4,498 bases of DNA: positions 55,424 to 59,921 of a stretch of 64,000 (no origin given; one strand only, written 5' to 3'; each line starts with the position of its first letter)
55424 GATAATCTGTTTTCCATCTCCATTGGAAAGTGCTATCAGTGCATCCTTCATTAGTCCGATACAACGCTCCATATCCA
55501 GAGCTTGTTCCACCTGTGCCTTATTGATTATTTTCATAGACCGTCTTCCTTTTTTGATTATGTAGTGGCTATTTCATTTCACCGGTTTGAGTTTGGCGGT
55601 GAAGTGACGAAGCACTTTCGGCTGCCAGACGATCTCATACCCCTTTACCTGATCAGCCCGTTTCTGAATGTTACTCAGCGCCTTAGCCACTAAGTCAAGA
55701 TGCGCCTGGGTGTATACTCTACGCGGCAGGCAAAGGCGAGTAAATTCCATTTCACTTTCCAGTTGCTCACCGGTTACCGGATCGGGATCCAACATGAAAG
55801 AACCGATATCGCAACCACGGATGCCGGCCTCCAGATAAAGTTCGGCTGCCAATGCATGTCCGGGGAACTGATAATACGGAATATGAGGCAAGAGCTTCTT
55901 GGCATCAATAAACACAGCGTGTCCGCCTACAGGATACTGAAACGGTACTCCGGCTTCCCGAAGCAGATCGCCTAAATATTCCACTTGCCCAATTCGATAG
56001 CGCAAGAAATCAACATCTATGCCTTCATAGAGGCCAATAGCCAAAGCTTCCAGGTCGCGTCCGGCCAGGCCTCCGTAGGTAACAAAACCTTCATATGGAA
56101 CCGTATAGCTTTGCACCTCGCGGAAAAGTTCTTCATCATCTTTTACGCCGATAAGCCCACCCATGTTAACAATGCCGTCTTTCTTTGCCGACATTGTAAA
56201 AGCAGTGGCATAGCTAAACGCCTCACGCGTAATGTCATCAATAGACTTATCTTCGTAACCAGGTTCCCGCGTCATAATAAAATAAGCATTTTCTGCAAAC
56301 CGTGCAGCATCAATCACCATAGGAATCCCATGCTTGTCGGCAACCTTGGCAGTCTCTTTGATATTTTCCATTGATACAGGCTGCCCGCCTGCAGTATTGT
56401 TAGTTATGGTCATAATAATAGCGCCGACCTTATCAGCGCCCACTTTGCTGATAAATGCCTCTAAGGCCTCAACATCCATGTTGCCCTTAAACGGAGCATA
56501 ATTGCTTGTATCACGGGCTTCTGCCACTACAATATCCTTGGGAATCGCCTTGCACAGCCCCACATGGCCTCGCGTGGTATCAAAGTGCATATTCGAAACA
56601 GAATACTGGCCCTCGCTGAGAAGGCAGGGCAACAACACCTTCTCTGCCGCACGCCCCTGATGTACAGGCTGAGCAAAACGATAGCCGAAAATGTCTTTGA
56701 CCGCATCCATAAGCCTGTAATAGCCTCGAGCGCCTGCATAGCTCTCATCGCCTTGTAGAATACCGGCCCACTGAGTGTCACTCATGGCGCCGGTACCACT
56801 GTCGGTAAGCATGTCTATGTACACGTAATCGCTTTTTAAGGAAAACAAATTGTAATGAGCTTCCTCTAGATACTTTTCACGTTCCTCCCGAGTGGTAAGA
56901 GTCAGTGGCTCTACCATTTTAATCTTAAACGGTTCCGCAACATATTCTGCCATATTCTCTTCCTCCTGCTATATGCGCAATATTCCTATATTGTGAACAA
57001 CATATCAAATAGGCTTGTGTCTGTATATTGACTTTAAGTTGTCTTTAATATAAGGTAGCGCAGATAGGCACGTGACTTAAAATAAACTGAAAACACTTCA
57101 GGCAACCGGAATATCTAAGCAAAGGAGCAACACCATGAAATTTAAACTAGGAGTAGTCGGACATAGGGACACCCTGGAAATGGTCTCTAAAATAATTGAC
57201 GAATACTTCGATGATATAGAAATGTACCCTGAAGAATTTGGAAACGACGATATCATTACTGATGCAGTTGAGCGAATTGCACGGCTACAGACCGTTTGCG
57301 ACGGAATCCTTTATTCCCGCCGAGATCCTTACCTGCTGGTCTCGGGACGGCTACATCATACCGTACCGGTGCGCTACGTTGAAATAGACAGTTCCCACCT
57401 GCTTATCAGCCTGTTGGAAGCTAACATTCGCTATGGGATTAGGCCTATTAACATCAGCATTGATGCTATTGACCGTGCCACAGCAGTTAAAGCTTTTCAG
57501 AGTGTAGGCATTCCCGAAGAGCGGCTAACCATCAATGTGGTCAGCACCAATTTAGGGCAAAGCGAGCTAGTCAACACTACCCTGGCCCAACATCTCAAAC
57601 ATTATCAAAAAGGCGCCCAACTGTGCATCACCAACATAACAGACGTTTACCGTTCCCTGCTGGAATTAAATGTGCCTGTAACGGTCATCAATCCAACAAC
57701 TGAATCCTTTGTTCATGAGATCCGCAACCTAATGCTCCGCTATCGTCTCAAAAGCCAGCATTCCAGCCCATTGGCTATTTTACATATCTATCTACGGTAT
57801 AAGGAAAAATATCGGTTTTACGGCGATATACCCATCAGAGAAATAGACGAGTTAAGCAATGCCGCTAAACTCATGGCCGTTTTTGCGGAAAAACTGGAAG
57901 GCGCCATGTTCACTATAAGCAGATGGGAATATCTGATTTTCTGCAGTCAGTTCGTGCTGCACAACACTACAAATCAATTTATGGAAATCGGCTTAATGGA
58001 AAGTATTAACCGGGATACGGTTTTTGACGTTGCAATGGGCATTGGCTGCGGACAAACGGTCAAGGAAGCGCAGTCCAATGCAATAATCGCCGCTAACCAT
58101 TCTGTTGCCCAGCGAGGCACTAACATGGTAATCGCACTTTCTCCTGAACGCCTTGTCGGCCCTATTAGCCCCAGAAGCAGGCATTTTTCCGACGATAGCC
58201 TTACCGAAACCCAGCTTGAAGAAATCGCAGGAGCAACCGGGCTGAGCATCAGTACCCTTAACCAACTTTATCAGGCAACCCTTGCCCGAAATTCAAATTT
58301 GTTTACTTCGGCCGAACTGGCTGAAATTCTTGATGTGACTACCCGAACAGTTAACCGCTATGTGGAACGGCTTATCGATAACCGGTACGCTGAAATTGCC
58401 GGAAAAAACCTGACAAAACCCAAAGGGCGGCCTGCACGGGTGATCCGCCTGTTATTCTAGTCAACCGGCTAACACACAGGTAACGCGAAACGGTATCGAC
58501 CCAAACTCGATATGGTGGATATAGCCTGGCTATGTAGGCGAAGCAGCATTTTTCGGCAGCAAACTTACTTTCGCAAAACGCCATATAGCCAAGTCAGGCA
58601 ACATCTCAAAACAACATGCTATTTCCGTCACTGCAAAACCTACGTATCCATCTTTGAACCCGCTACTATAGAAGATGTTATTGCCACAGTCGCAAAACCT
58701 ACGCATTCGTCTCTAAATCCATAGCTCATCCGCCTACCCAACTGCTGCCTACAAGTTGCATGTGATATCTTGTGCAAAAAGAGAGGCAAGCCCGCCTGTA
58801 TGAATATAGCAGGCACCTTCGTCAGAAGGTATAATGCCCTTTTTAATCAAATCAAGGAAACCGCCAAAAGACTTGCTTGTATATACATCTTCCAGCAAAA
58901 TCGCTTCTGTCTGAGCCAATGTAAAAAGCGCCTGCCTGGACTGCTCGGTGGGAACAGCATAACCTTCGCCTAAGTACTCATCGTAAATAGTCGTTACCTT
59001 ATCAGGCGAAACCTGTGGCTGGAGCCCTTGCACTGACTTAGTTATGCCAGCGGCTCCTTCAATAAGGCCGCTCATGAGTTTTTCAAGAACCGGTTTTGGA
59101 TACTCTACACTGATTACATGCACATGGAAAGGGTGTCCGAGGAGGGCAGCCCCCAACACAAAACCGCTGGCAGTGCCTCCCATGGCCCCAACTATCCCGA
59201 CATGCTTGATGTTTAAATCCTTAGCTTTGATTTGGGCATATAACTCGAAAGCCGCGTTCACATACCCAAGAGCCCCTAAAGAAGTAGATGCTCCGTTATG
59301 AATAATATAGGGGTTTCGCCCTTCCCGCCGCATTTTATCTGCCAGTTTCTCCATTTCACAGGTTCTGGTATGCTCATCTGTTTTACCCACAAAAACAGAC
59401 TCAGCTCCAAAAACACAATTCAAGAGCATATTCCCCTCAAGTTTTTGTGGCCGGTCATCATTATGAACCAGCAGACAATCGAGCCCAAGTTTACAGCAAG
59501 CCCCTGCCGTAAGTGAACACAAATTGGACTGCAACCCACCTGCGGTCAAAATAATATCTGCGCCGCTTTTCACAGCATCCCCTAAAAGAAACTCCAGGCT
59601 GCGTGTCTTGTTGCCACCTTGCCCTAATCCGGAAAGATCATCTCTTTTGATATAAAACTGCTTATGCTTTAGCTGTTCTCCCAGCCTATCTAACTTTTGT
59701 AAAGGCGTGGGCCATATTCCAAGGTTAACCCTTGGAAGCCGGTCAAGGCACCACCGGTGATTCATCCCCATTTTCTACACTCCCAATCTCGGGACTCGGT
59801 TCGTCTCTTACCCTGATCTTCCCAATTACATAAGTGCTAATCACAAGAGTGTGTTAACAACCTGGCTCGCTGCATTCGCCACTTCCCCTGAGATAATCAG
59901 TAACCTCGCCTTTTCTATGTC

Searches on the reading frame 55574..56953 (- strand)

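Call 9: search_protein_families(library=pfam, proteins=[window:55574-56953:-], max_evalue=0.00001)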
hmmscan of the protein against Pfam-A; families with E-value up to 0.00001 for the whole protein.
window:55574-56953:- (459 aa): 1 family
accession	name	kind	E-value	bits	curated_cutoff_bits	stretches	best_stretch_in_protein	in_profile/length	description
PF01212.27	Beta_elim_lyase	-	8e-80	268.7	27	1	47-424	1-287/288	Beta-eliminating lyase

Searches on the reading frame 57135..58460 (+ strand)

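Call 9: search_protein_families(library=pfam, proteins=[window:57135-58460:+], max_evalue=0.00001)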
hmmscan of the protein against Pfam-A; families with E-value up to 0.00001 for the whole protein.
window:57135-58460:+ (441 aa): 2 families
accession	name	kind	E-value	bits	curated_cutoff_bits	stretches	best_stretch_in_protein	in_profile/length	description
PF13412.12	HTH_24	-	1.5e-06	28.1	21.9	0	391-416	19-44/48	Winged helix-turn-helix DNA-binding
PF08279.18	HTH_11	-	2.2e-06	27.9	25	1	375-415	2-41/55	HTH domain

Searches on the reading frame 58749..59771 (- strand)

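Call 9: search_protein_families(library=pfam, proteins=[window:58749-59771:-], max_evalue=0.00001)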
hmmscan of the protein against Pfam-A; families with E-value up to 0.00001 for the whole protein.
window:58749-59771:- (340 aa): 1 family
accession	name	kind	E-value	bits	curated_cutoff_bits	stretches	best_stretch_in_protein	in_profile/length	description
PF00291.31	PALP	-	7.7e-39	134.2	35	1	16-326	2-295/295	Pyridoxal-phosphate dependent enzyme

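Call 43: search_protein_families(library=ncbifam, proteins=[window:58749-59771:-], max_evalue=1e-10)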
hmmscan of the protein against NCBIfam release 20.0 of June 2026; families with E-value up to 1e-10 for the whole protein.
window:58749-59771:- (340 aa): 8 families
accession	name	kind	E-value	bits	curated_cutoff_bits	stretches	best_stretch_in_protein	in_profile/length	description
NF052482.1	sulfolyase_CuyA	equivalog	2e-85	286.6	450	1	9-333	3-326/332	D-cysteate sulfo-lyase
NF052537.1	CoM_syn_XcbE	exception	4e-73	246.4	450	1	9-333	3-322/322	coenzyme M biosynthesis enzyme XcbE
TIGR01275.1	ACC_deam_rel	subfamily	5.5e-70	236.2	289.4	1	16-334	2-317/321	pyridoxal phosphate-dependent enzymes, D-cysteine desulfhydrase family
NF010646.0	PRK14045.1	equivalog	9.8e-60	202.5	550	1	9-332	9-319/329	1-aminocyclopropane-1-carboxylate deaminase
NF003030.0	PRK03910.1-3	equivalog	2.9e-59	200.9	429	1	9-335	10-332/338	D-cysteine desulfhydrase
NF003032.0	PRK03910.1-5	equivalog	9.7e-51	172.9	469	1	9-333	7-325/330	D-cysteine desulfhydrase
NF003029.0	PRK03910.1-1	equivalog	6.6e-50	170.3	610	1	9-334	6-324/328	D-cysteine desulfhydrase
TIGR01274.1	ACC_deam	equivalog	1.5e-44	152.6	392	1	9-333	2-329/337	1-aminocyclopropane-1-carboxylate deaminase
